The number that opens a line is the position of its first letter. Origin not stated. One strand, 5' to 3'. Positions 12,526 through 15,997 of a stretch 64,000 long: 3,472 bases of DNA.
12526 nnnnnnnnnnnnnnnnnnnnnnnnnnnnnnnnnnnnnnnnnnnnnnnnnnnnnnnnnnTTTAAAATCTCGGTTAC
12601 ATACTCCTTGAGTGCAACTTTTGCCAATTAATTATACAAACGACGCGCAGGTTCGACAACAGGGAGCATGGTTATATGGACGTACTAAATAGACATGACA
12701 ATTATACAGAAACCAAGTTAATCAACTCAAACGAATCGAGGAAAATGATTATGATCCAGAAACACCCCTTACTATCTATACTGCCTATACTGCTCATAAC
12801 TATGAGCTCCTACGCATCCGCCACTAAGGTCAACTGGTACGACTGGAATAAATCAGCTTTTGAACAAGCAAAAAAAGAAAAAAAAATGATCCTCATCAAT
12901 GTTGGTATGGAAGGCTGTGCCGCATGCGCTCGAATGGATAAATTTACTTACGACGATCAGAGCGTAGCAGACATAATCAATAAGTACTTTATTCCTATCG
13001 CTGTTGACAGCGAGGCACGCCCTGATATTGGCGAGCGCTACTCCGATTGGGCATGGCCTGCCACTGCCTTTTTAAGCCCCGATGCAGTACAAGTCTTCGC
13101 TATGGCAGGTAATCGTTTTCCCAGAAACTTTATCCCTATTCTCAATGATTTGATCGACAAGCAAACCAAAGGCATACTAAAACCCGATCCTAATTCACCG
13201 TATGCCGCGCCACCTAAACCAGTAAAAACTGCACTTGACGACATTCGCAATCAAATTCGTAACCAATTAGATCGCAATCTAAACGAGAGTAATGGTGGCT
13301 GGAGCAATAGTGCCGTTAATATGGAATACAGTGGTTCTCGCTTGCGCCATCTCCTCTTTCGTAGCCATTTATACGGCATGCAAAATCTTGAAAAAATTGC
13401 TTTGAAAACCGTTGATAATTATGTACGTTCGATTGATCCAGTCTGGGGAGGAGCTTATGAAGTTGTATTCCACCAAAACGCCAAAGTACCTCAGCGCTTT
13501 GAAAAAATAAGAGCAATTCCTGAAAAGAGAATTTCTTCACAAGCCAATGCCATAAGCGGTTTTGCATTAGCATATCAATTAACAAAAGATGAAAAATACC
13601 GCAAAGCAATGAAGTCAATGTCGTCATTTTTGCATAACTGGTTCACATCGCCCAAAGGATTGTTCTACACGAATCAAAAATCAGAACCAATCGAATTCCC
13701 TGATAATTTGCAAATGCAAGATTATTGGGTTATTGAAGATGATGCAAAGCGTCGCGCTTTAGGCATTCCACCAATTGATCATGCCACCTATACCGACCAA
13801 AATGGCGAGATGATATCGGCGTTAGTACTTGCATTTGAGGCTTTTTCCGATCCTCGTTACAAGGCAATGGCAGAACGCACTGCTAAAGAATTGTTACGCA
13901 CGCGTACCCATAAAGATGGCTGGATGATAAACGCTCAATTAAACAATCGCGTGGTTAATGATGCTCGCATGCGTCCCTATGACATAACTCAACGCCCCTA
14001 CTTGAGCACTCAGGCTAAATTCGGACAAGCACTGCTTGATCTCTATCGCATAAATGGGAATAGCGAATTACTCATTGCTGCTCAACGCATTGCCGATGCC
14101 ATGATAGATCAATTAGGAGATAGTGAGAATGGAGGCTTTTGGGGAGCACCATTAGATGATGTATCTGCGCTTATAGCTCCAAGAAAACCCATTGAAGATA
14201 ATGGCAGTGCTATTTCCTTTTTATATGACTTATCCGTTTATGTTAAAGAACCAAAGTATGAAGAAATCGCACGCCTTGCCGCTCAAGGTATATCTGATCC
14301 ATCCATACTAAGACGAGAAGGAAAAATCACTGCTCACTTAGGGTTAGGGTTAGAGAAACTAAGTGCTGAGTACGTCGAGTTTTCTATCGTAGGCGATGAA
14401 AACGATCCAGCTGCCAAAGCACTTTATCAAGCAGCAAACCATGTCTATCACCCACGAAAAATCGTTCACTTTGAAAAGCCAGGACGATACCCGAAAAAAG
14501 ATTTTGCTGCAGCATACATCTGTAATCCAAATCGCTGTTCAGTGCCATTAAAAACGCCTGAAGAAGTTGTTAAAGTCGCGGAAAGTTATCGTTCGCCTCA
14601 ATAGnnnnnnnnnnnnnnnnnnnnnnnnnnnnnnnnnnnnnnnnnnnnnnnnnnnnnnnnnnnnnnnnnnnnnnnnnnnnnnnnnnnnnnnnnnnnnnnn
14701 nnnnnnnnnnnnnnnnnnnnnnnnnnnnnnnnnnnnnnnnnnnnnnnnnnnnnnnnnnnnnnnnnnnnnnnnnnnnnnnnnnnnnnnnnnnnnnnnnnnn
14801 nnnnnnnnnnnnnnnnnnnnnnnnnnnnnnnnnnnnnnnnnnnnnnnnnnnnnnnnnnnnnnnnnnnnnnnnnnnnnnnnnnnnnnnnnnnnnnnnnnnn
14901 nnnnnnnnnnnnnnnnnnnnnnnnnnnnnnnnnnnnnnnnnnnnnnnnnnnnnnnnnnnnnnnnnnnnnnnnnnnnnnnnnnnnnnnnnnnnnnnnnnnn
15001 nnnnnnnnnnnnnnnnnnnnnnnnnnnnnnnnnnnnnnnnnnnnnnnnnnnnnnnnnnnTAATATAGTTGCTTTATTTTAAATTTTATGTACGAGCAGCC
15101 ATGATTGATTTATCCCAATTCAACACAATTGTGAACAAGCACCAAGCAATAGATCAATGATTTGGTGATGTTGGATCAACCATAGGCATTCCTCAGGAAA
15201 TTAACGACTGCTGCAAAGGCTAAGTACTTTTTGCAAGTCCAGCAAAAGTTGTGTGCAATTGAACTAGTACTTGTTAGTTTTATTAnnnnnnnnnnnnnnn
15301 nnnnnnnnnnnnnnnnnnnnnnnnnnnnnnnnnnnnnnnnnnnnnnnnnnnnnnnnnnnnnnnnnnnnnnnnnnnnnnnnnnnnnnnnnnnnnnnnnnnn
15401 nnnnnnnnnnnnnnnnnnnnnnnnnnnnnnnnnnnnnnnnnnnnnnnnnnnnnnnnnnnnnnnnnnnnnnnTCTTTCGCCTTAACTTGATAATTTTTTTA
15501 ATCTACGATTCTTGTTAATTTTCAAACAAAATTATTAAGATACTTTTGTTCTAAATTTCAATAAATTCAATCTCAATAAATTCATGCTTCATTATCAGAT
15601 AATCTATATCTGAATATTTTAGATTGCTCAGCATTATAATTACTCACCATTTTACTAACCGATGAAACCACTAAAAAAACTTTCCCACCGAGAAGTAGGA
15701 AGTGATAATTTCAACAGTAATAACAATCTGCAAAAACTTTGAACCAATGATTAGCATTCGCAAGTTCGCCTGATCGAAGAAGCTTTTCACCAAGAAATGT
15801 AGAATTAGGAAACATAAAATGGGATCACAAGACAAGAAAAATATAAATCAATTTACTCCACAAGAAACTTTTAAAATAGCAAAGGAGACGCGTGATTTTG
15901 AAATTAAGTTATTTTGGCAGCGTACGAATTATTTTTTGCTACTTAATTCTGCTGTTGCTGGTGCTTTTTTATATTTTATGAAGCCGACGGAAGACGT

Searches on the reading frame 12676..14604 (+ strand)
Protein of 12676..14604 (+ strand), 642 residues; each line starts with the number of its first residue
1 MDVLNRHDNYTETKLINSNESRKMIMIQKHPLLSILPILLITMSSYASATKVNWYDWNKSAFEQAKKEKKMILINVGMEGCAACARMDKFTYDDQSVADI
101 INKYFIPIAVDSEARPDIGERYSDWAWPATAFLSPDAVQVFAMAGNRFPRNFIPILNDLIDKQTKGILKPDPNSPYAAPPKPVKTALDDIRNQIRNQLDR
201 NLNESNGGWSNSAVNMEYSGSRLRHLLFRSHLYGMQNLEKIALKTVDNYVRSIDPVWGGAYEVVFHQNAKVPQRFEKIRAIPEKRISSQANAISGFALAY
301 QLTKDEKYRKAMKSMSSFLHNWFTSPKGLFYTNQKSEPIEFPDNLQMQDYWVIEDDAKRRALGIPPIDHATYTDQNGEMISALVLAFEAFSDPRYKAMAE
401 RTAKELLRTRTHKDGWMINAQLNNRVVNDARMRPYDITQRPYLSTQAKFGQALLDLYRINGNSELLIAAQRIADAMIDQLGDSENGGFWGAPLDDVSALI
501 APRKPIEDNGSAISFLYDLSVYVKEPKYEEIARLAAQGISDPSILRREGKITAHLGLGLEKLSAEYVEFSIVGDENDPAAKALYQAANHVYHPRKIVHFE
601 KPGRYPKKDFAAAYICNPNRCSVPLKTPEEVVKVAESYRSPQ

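Call 6: search_protein_families(library=ncbifam, proteins=[window:12676-14604:+], max_evalue=10)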
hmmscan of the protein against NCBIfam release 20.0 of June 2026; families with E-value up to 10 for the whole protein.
window:12676-14604:+ (642 aa): 8 families
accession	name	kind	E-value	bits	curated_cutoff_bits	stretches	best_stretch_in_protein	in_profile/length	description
NF045694.1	seleno_TsoB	exception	8.1e-09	34.1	805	1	19-112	423-517/572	rhodanese/DsbD fusion-like selenoprotein TsoB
NF041848.1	celb_epim_EpiA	equivalog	0.00039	19.6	800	2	287-321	320-354/405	cellobiose 2-epimerase EpiA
NF043050.1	DisulfRedDsbH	equivalog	0.0094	16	190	1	47-111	38-102/166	disulfide reductase DsbH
NF041383.1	Trx_VPGUxxT_two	exception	0.0096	15.6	275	1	51-141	4-100/287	VPGUxxT family thioredoxin-like (seleno)protein, type 2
NF001419.0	PRK00293.1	subfamily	0.02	13.5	330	1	49-104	457-512/574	protein-disulfide reductase DsbD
NF041199.1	trx7_PDZ_seleno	equivalog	0.063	12.2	300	1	53-118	2-68/390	Trx7/PDZ domain-containing (seleno)protein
TIGR01933.1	hflK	equivalog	0.15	11.4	159.4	1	156-205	124-172/261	FtsH protease activity modulator HflK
TIGR03897.1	lanti_2_LanM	subfamily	0.17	9.6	304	1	452-492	704-744/932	type 2 lanthipeptide synthetase LanM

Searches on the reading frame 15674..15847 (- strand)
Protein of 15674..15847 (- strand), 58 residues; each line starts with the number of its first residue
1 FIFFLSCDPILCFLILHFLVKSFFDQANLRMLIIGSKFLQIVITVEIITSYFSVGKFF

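Call 68: search_protein_families(library=pfam, proteins=[window:15674-15847:-], max_evalue=1)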
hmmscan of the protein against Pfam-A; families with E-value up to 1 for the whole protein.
window:15674-15847:- (58 aa): 0 families

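Call 69: search_protein_families(library=padloc, proteins=[window:15674-15847:-], max_evalue=1)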
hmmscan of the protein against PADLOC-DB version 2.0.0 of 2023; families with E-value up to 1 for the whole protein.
window:15674-15847:- (58 aa): 1 family
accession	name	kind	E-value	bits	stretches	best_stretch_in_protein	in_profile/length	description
PDLC02038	Cas5d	-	0.02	12.5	1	23-57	100-134/207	-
